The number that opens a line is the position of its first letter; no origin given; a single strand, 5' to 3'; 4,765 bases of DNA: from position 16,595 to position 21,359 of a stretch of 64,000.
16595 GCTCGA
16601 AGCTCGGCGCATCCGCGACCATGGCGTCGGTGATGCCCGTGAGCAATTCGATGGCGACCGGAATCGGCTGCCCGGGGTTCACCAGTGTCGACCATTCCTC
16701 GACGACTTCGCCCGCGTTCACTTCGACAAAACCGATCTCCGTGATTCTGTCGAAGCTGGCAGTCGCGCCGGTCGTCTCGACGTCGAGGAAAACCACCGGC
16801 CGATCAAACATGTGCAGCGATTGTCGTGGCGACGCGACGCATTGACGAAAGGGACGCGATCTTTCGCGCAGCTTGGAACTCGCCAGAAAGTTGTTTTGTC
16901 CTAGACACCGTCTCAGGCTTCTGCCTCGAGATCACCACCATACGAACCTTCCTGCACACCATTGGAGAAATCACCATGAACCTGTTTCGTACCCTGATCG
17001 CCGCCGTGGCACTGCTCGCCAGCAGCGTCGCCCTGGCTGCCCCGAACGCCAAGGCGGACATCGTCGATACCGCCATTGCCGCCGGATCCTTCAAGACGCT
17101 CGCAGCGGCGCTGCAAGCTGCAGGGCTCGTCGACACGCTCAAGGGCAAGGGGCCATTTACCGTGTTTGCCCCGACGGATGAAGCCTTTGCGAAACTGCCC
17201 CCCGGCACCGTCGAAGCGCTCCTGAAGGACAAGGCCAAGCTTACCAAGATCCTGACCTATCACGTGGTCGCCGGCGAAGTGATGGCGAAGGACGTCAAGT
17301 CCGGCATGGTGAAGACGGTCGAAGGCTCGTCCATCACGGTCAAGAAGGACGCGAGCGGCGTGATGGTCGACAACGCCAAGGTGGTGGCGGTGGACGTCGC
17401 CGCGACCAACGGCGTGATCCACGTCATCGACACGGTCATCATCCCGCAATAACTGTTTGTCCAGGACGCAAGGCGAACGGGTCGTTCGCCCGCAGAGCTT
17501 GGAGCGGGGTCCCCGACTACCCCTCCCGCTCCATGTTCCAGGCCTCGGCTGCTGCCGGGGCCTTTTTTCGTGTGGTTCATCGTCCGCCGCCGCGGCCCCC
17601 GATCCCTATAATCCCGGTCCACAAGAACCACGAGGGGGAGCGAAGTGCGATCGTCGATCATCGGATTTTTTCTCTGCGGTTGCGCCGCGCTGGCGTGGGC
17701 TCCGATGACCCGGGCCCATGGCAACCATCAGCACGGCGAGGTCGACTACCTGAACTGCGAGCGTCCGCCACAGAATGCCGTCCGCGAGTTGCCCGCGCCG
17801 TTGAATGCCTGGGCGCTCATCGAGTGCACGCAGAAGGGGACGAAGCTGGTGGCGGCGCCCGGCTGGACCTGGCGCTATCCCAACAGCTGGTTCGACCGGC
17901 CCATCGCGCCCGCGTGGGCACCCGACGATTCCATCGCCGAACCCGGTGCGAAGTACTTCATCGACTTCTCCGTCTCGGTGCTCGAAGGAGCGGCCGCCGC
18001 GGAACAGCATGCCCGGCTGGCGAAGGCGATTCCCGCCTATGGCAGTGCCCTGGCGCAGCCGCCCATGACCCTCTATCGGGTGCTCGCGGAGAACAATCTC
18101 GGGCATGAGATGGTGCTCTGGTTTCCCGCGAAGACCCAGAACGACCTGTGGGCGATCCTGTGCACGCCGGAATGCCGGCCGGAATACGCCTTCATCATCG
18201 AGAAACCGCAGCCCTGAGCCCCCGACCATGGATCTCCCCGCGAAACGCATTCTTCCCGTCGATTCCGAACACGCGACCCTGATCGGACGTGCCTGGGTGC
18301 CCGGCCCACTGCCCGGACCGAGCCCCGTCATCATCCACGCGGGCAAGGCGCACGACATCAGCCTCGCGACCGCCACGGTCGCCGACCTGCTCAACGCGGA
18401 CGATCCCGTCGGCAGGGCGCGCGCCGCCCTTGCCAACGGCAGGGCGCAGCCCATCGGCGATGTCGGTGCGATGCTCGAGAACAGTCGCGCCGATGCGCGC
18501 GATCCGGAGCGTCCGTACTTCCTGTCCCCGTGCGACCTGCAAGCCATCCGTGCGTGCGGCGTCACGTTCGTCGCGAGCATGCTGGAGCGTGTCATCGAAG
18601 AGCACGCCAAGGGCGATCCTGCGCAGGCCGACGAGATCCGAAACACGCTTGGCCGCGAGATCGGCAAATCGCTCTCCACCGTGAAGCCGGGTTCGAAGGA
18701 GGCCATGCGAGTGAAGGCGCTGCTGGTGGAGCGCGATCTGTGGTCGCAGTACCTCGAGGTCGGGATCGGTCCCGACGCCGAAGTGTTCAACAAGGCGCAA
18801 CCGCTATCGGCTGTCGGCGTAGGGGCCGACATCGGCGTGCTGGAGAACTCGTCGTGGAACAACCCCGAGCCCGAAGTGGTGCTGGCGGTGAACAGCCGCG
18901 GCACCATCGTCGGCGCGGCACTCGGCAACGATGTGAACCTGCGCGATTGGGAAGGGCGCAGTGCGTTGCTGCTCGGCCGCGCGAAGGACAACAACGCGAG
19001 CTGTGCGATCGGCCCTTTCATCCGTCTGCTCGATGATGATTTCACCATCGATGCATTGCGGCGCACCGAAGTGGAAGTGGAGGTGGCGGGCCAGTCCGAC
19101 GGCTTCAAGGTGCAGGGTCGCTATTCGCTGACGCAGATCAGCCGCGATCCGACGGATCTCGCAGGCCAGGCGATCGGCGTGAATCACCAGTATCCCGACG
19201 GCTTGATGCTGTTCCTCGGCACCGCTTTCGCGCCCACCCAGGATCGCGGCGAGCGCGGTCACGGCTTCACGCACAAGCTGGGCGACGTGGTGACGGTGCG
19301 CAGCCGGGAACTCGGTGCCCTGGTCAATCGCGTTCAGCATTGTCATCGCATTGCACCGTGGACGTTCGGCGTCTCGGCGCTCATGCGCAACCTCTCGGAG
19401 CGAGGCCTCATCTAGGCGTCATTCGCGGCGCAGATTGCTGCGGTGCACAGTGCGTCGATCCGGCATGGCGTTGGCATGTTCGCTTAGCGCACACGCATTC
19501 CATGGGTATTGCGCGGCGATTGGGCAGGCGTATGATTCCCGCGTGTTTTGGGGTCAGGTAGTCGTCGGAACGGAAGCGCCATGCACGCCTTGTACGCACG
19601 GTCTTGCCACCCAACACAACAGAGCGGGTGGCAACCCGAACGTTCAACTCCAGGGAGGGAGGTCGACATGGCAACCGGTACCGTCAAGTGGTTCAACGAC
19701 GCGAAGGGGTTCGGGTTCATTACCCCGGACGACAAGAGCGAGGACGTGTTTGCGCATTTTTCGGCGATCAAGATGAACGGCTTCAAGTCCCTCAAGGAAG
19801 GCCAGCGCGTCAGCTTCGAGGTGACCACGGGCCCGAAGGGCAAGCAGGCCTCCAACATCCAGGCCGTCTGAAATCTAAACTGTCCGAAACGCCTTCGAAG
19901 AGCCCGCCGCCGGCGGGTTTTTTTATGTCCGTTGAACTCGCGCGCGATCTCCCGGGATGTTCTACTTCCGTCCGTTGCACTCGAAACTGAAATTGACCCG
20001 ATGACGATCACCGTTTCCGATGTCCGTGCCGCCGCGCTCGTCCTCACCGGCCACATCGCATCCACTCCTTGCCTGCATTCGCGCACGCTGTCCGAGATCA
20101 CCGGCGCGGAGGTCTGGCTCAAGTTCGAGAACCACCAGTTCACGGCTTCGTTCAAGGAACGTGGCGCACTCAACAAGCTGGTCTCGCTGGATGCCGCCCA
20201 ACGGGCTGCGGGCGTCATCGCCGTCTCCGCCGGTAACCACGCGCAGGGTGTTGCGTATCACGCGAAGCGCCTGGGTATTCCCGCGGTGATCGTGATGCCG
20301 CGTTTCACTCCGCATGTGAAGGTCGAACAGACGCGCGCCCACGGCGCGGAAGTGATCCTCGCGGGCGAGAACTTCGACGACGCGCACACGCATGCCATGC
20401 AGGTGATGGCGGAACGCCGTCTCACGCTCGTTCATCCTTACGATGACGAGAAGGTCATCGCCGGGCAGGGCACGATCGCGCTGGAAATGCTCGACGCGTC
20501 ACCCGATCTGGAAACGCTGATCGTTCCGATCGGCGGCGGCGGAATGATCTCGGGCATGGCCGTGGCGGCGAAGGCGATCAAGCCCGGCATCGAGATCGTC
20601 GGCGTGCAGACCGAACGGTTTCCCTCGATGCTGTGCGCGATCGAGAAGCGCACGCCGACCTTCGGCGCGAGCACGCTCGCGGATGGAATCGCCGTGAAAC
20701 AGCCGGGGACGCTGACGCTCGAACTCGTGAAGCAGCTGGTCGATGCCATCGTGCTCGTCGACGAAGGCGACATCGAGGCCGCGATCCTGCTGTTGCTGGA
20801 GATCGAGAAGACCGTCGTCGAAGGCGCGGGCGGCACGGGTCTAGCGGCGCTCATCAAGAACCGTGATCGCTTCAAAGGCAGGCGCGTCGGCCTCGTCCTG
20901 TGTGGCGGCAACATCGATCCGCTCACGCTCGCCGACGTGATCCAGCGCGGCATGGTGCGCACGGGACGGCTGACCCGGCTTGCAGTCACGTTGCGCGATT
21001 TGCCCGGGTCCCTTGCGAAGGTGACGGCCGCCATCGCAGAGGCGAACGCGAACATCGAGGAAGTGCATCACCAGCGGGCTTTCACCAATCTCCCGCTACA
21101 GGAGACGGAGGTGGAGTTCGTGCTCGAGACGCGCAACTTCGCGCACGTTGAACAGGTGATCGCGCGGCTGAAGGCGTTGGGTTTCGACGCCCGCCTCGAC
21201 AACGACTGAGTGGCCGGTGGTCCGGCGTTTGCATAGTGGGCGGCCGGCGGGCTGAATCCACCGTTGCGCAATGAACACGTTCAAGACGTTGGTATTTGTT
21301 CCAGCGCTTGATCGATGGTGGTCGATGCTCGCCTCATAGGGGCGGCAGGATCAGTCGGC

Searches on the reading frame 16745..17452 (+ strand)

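Call 74: search_protein_families(library=pfam, proteins=[window:16745-17452:+], max_evalue=0.001)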
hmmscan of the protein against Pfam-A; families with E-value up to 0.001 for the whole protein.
window:16745-17452:+ (235 aa): 1 family
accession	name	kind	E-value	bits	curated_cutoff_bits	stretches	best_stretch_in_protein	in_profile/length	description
PF02469.27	Fasciclin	-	1.6e-42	145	22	1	115-234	2-123/123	Fasciclin domain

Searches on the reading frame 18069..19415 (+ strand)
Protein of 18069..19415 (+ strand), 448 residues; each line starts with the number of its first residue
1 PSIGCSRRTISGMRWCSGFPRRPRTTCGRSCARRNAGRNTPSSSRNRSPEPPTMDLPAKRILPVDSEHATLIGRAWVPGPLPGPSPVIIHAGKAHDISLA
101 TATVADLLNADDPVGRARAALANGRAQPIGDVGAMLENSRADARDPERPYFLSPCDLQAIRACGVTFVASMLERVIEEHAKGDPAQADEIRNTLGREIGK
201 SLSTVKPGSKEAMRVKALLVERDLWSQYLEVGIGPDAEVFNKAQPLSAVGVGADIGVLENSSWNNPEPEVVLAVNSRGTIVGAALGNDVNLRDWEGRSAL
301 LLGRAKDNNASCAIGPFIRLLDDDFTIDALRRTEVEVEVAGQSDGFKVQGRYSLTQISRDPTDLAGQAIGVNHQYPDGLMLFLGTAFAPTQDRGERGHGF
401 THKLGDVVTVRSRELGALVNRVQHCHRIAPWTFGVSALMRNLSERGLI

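Call 55: search_protein_families(library=pfam, proteins=[window:18069-19415:+], max_evalue=0.001)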
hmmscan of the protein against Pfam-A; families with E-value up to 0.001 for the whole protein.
window:18069-19415:+ (448 aa): 1 family
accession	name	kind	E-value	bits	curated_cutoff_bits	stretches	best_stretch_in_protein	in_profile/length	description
PF01557.24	FAA_hydrolase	-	1.2e-05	25.5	23.9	1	277-423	81-214/214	Fumarylacetoacetate (FAA) hydrolase C-terminal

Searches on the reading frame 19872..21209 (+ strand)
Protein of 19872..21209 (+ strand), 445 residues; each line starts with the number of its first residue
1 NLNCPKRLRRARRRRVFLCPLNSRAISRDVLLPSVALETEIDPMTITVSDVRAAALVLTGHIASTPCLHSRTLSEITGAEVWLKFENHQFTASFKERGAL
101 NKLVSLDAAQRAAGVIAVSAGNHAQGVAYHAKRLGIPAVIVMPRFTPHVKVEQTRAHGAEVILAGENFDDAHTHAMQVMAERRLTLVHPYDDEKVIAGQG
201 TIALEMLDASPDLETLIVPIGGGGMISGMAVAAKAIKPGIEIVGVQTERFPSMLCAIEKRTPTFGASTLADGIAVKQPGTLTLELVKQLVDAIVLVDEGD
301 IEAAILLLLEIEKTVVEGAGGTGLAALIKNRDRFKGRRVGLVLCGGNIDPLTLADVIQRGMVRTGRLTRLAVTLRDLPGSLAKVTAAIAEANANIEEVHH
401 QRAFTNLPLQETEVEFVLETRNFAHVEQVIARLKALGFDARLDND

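Call 55: search_protein_families(library=pfam, proteins=[window:19872-21209:+], max_evalue=0.001)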
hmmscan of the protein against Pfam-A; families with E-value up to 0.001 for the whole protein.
window:19872-21209:+ (445 aa): 3 families
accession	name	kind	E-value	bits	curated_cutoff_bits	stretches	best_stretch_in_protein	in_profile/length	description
PF00291.31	PALP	-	5.5e-79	266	35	1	59-345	2-295/295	Pyridoxal-phosphate dependent enzyme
PF13291.12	ACT_4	-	2.7e-08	34.8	27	1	368-436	7-72/80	ACT domain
PF01842.31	ACT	-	1.1e-07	32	27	1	369-437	2-65/66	ACT domain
